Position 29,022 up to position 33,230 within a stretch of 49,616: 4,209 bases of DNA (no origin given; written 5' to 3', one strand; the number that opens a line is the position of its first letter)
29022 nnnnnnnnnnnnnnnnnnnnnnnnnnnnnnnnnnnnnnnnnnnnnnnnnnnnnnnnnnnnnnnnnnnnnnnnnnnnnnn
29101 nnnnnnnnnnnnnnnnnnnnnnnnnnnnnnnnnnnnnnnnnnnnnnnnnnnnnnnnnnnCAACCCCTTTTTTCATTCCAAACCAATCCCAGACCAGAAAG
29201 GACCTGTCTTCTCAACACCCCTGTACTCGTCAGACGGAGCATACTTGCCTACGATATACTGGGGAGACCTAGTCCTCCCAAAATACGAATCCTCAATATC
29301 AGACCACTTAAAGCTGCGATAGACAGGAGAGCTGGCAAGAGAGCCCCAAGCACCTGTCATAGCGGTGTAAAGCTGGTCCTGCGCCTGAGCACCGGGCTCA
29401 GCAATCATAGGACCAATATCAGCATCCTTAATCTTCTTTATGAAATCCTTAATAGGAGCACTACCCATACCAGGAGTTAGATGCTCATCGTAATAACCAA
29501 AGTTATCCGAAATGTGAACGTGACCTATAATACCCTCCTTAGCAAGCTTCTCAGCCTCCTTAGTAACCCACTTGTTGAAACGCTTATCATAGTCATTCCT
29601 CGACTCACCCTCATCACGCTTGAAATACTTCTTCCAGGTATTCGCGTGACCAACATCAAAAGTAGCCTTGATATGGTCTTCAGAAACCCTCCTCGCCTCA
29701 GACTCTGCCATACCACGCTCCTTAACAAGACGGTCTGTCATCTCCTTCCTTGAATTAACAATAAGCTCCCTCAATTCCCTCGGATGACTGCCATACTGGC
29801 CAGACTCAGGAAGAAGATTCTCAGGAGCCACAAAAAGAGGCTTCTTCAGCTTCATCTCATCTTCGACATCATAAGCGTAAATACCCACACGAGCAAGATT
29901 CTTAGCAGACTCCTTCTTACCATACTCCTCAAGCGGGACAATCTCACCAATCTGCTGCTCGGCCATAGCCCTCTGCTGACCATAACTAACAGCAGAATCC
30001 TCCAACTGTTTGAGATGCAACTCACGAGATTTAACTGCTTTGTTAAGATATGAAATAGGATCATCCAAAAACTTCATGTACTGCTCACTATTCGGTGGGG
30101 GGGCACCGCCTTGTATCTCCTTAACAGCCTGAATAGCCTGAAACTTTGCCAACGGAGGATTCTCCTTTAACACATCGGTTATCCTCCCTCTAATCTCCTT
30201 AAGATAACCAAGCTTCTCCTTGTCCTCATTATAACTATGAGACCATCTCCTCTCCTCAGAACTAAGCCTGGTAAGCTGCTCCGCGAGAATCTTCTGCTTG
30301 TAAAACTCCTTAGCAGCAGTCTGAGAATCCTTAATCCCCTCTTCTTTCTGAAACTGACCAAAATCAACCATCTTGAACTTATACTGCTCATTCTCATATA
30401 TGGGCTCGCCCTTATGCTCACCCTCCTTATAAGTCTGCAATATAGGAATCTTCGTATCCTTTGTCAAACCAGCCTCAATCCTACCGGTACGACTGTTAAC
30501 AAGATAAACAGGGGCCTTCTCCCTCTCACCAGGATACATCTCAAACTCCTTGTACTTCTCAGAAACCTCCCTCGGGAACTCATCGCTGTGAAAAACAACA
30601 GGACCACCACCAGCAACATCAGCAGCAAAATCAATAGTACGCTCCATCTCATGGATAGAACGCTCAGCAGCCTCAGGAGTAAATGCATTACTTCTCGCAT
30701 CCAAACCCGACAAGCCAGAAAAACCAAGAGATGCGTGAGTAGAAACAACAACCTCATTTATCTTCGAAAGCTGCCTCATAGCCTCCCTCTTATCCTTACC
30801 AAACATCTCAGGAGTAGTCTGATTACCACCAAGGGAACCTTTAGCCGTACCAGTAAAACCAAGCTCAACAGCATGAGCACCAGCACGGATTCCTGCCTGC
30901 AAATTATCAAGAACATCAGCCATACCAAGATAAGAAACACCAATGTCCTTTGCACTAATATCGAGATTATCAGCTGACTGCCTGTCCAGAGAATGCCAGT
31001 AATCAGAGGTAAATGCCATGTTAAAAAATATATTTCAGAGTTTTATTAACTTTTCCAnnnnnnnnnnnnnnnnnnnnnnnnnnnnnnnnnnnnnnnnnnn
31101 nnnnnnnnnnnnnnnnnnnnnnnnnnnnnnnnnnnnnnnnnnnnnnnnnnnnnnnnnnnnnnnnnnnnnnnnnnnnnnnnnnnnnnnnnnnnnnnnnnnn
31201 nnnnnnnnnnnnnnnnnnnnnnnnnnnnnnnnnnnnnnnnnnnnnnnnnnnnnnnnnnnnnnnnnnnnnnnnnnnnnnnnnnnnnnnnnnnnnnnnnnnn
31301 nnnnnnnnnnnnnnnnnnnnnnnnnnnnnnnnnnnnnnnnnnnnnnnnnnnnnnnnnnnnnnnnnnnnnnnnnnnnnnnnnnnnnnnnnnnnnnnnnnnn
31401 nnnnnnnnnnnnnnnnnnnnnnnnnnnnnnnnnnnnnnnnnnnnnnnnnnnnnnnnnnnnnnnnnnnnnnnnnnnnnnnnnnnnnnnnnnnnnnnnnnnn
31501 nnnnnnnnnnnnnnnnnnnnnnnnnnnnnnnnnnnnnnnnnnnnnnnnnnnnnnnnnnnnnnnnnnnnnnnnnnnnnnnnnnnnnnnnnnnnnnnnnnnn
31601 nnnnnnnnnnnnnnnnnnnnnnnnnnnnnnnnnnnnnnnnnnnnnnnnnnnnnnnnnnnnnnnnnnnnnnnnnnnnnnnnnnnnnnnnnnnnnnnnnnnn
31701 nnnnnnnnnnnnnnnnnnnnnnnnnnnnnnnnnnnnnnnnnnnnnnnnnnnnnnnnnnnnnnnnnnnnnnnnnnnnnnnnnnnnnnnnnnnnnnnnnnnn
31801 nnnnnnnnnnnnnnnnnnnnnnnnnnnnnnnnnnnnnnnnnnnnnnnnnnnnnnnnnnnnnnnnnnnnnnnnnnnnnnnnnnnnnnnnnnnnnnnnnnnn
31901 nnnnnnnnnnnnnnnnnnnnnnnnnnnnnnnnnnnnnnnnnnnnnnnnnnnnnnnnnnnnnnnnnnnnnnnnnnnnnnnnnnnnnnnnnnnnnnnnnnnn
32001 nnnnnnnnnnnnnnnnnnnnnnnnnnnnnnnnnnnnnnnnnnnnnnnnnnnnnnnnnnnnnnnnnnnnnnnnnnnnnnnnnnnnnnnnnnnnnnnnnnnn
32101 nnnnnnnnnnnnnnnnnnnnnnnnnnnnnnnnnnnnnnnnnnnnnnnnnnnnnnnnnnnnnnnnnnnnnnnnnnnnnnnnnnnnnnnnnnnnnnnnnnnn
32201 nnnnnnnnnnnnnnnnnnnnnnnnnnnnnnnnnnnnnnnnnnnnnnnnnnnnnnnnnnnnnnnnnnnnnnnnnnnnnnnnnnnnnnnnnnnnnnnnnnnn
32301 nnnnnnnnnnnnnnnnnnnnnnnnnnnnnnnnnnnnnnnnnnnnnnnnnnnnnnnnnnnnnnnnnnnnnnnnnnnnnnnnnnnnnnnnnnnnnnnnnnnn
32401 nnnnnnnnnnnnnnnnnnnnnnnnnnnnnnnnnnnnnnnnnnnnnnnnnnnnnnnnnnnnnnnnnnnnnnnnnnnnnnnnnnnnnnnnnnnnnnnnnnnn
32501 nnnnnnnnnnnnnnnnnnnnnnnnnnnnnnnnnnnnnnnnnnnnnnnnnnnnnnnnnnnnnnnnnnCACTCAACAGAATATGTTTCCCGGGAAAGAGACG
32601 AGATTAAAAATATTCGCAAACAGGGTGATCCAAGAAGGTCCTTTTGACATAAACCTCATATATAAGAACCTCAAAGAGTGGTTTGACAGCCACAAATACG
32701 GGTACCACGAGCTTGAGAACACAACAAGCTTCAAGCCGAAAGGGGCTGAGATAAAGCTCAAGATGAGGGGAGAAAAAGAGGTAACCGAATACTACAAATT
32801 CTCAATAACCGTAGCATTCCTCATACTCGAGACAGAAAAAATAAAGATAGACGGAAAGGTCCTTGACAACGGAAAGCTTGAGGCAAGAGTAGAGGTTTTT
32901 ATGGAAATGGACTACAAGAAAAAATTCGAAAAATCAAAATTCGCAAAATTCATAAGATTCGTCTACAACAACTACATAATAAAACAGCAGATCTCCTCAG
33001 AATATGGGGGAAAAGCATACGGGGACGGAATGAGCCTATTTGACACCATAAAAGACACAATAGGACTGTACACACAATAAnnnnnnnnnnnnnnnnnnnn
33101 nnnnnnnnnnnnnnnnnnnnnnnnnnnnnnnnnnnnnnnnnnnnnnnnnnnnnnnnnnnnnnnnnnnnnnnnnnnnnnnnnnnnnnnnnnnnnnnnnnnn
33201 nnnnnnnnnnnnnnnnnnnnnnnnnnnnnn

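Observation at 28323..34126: Divergent six-gene block of unrecognised proteins, my best candidate for an undescribed system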

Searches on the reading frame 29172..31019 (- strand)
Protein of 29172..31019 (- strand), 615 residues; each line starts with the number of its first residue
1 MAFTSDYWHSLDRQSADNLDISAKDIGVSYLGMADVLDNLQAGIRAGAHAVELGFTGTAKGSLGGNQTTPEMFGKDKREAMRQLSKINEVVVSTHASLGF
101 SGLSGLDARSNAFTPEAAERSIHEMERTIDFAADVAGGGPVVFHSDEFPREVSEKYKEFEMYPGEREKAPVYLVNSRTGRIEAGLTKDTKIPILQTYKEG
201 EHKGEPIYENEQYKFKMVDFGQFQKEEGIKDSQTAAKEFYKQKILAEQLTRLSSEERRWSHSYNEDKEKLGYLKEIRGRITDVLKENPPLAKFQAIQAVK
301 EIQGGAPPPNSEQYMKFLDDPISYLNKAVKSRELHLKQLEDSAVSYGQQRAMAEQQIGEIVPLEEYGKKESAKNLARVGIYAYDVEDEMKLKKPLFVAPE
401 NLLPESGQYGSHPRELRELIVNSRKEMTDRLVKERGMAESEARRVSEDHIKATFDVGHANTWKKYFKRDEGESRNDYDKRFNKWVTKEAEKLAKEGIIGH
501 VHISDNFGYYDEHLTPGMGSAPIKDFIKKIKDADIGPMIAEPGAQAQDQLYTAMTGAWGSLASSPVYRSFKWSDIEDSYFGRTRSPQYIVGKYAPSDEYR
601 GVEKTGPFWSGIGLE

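Call 3: search_protein_families(library=pfam, proteins=[window:29172-31019:-], max_evalue=1)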
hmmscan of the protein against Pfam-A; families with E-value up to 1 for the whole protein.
window:29172-31019:- (615 aa): 2 families
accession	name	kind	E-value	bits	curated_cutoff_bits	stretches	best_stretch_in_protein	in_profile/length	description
PF01261.30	AP_endonuc_2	-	1.9e-15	57.7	31.1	2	443-543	146-230/249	Xylose isomerase-like TIM barrel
PF03358.20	FMN_red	-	0.24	11.4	24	1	479-535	13-73/152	NADPH-dependent FMN reductase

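Call 4: search_protein_families(library=ncbifam, proteins=[window:29172-31019:-], max_evalue=1)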
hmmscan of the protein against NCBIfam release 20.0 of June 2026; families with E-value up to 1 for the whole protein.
window:29172-31019:- (615 aa): 1 family
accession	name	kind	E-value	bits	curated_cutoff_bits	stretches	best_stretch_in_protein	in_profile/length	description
NF007360.0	PRK09856.1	equivalog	0.0012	18.4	305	1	498-533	203-238/276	fructoselysine 3-epimerase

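Call 9: search_solved_structures(query=window:29172-31019:-, max_evalue=1, show_alignments=2)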
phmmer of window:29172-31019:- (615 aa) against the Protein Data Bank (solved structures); distinct sequences matched with E-value up to 1: 1.
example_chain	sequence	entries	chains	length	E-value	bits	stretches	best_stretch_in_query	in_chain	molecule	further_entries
3wqo_A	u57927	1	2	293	0.0035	19.5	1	489-539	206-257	Uncharacterized protein MJ1311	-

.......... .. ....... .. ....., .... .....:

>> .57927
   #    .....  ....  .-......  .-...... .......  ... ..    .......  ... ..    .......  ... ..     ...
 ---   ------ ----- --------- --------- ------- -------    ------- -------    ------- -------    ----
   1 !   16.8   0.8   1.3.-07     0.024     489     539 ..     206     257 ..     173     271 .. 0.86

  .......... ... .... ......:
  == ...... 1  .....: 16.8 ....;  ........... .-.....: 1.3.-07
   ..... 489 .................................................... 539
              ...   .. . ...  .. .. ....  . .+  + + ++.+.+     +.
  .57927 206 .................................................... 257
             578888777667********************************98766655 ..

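Call 24: search_protein_families(library=padloc, proteins=[window:29172-31019:-], max_evalue=0.1)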
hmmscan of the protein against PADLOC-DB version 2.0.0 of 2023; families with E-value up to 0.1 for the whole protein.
window:29172-31019:- (615 aa): 1 family
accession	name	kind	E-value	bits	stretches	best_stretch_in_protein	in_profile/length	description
PDLC01363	Cas11a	-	0.04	12.5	0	106-134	11-39/96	CAS-I-A; effector_SS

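Call 25: search_protein_families(library=phrogs, proteins=[window:29172-31019:-], max_evalue=0.1)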
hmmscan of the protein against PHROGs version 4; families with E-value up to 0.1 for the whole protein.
window:29172-31019:- (615 aa): 1 family
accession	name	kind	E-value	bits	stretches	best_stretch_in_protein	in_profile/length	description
phrog_24163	-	unknown function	0.068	14.4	0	353-376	33-56/79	-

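Call 51: search_solved_structures(query=A4, max_evalue=1, show_alignments=4)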
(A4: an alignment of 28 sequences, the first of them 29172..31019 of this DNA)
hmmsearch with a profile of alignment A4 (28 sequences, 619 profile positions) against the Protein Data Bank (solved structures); distinct sequences matched with E-value up to 1: 11.
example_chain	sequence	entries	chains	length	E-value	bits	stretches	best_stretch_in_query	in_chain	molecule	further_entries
3wqo_A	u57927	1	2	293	1.3e-11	47.3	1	496-562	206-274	Uncharacterized protein MJ1311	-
4pgl_A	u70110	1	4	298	0.00072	21.7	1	517-567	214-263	D-tagatose 3-epimerase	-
2ou4_A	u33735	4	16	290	0.00081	21.6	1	518-570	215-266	D-tagatose 3-epimerase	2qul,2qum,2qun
4xsl_A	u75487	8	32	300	0.00085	21.5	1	518-570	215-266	D-tagatose 3-epimerase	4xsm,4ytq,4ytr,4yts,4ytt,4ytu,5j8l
4q7i_A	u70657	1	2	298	0.0027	19.8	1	517-567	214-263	D-tagatose 3-epimerase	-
6wn6_A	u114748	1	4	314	0.0078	18.3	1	501-555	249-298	3-keto-D-glucoside 4-epimerase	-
4pfh_A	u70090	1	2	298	0.013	17.5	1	518-554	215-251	D-tagatose 3-epimerase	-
3cqh_A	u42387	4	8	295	0.073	15.1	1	505-559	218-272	L-ribulose-5-phosphate 3-epimerase ulaE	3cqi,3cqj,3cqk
8ruy_M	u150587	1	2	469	0.13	14.3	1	213-349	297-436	Intraflagellar transport protein 57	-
4kw2_A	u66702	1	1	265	0.22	13.5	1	505-555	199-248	Uncharacterized protein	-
6pf2_A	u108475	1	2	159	0.87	11.5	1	214-292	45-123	Myosin, heavy polypeptide 7, cardiac muscle, beta variant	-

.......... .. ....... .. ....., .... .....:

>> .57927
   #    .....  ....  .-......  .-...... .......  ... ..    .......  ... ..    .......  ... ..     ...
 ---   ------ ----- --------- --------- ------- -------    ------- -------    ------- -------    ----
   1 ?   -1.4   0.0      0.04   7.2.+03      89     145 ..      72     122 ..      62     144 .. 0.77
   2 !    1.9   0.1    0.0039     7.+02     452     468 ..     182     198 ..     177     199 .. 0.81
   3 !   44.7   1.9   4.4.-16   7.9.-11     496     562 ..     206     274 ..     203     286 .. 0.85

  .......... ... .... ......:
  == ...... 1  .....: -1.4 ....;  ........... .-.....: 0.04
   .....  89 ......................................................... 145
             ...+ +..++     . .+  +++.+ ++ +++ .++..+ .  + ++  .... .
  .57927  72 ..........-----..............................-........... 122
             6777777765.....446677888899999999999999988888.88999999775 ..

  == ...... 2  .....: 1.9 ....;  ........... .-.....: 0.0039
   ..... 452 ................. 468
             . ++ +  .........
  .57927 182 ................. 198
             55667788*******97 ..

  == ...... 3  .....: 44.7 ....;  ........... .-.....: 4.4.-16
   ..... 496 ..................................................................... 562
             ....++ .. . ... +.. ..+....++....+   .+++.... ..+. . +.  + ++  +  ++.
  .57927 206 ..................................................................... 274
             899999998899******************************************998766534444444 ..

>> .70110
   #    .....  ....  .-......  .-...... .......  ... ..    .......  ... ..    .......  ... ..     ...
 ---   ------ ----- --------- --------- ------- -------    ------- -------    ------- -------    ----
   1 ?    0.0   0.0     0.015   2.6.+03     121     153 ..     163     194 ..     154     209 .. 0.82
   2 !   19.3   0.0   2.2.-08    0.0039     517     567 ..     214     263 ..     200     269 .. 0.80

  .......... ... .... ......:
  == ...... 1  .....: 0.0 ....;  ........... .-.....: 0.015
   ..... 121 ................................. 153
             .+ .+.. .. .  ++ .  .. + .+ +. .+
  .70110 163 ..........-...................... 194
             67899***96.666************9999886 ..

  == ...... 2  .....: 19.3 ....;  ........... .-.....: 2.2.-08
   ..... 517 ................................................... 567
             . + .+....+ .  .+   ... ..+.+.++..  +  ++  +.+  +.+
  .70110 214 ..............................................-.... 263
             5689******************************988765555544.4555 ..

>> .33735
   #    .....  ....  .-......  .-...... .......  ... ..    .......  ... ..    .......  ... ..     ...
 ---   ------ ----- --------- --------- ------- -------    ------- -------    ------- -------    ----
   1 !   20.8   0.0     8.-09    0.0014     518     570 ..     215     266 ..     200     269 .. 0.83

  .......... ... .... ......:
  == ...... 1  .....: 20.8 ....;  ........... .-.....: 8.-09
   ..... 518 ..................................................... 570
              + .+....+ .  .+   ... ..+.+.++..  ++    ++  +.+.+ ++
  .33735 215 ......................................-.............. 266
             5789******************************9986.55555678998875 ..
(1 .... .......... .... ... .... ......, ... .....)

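Call 65: search_protein_families(library=pfam, alignment_id=A4, max_evalue=1)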
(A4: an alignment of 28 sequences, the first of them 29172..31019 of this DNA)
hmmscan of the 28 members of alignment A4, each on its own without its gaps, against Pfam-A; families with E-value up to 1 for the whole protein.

A. member 1, window:29172-31019:- (615 aa): 2 families
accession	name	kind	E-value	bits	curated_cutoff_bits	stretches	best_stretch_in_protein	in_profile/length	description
PF01261.30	AP_endonuc_2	-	1.9e-15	57.7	31.1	2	443-543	146-230/249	Xylose isomerase-like TIM barrel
PF03358.20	FMN_red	-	0.24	11.4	24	1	479-535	13-73/152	NADPH-dependent FMN reductase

B. families by the number of members that match (of 28 scanned): 23 families
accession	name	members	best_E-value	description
PF01261.30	AP_endonuc_2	28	8.2e-20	Xylose isomerase-like TIM barrel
PF21382.2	IntS9_C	2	0.066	Integrator IntS9, C-terminal domain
PF05190.23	MutS_IV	1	0.0016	MutS family domain IV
PF07200.18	Mod_r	1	0.0067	Modifier of rudimentary (Mod(r)) protein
PF23195.1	UBQLN1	1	0.021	Ubiquilin-1-like domain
PF08561.15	Ribosomal_L37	1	0.036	Mitochondrial ribosomal protein L37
PF16303.10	DUF4945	1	0.043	Domain of unknown function (DUF4945)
PF21805.3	Imm5_like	1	0.045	Imm-5 like putative immunity protein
PF16427.10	DUF5024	1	0.052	Domain of unknown function (DUF5024)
PF25014.1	NET2A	1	0.065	NET2A-like domain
PF18789.6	DarA_C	1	0.12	Defence against restriction A C-terminal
PF00682.25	HMGL-like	1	0.12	HMGL-like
PF01985.26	CRS1_YhbY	1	0.15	CRS1 / YhbY (CRM) domain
PF21993.1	TetR_C_13_2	1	0.16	Transcriptional regulator LmrA/YxaF-like, C-terminal domain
PF25244.1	PML_C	1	0.18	PML, C-terminal domain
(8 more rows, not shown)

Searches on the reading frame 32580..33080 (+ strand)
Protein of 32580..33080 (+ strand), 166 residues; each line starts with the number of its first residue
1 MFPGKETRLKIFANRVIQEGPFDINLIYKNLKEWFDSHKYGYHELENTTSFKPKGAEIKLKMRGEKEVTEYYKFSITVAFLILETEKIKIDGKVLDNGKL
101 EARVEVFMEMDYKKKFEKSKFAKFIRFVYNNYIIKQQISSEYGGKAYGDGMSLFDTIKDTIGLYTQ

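Call 3: search_protein_families(library=pfam, proteins=[window:32580-33080:+], max_evalue=1)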
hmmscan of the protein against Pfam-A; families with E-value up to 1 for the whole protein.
window:32580-33080:+ (166 aa): 1 family
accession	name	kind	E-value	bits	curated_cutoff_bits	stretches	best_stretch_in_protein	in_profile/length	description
PF09929.15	DUF2161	-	0.14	12.7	27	0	65-119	52-104/118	Putative PD-(D/E)XK phosphodiesterase (DUF2161)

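Call 4: search_protein_families(library=ncbifam, proteins=[window:32580-33080:+], max_evalue=1)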
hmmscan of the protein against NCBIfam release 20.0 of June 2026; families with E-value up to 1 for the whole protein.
window:32580-33080:+ (166 aa): 0 families

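Call 24: search_protein_families(library=padloc, proteins=[window:32580-33080:+], max_evalue=0.1)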
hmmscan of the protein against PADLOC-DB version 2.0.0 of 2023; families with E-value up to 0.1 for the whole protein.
window:32580-33080:+ (166 aa): 0 families

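Call 25: search_protein_families(library=phrogs, proteins=[window:32580-33080:+], max_evalue=0.1)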
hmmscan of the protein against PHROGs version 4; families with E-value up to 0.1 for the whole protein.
window:32580-33080:+ (166 aa): 3 families
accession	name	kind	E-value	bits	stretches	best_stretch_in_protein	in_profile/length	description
phrog_22077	-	unknown function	0.026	15.5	0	125-142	8-26/44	-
phrog_8534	-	unknown function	0.029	15.6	0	128-161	29-62/111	-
phrog_10608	-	unknown function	0.059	14.6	1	58-103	10-55/81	-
